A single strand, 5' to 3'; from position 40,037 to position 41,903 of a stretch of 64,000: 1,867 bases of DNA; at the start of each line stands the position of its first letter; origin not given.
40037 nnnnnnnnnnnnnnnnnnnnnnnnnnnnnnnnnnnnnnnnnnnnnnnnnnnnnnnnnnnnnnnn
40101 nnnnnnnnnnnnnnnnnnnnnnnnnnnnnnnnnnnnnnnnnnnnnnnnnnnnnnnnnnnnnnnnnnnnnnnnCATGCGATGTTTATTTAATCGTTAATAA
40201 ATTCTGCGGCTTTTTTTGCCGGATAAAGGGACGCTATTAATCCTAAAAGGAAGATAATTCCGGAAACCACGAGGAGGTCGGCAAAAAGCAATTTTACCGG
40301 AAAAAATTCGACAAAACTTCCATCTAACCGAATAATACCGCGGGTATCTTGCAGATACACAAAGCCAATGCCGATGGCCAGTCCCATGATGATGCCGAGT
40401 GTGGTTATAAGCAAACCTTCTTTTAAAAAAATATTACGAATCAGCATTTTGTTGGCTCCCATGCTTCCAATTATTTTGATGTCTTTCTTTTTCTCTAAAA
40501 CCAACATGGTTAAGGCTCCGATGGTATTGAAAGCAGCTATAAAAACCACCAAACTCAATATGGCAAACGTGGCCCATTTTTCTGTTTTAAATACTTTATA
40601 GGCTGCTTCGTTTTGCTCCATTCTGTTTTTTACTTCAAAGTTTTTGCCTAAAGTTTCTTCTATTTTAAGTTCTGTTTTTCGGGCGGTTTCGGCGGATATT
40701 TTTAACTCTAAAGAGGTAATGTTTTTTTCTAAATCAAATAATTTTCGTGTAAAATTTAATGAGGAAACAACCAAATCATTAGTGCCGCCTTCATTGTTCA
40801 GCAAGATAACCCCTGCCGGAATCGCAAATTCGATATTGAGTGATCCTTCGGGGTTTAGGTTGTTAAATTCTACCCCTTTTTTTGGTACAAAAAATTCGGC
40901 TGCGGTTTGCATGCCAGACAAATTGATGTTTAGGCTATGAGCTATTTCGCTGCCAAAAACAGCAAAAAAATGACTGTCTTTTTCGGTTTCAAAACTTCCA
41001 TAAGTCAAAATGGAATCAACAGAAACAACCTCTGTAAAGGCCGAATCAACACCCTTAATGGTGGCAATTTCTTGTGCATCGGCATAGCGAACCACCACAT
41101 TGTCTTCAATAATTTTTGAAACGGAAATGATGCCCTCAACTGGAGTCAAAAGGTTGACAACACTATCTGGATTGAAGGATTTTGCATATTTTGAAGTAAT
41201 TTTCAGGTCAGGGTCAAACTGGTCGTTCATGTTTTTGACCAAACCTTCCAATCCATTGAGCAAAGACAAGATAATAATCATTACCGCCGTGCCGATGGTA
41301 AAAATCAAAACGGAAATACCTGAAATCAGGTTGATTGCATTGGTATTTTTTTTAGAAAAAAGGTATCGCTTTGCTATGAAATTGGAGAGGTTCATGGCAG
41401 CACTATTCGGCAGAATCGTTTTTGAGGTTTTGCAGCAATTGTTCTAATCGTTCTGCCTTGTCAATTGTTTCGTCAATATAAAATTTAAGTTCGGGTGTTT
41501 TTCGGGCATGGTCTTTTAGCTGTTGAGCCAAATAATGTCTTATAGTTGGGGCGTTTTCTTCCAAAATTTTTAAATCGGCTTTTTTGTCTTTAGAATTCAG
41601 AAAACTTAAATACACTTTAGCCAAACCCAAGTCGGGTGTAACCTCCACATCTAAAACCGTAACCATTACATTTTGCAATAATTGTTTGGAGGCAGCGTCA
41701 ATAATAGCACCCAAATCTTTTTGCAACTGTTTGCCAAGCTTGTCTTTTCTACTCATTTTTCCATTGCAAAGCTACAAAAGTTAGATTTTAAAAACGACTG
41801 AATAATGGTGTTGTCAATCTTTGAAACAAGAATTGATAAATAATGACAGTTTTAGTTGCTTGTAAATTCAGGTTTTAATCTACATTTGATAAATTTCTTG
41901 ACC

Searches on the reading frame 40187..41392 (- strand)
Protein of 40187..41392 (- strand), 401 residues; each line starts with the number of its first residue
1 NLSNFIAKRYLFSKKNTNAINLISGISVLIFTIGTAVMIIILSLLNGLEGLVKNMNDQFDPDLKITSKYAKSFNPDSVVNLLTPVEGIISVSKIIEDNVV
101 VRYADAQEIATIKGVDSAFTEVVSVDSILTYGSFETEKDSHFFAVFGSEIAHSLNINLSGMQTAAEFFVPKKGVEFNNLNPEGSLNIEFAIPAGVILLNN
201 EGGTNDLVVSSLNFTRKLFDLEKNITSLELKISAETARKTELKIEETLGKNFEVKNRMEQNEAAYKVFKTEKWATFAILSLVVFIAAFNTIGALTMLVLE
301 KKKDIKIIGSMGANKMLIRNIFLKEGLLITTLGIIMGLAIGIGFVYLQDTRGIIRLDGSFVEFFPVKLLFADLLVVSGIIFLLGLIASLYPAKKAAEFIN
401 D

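Call 37: search_protein_families(library=pfam, proteins=[window:40187-41392:-], max_evalue=0.001)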
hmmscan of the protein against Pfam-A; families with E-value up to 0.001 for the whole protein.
window:40187-41392:- (401 aa): 2 families
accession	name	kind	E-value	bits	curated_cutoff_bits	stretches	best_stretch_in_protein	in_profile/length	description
PF02687.27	FtsX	-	1.6e-12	47.9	25.5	1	277-396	2-116/120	FtsX-like permease C-terminal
PF12704.14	MacB_PCD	-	1.6e-07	32.3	27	1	24-154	1-133/207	MacB-like periplasmic core domain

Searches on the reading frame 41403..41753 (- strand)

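Call 37: search_protein_families(library=pfam, proteins=[window:41403-41753:-], max_evalue=0.001)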
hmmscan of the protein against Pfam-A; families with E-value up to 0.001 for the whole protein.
window:41403-41753:- (116 aa): 1 family
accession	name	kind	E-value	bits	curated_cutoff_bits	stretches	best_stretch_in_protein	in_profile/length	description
PF02033.23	RBFA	-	5.4e-27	94.6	34.7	1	2-107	1-105/105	Ribosome-binding factor A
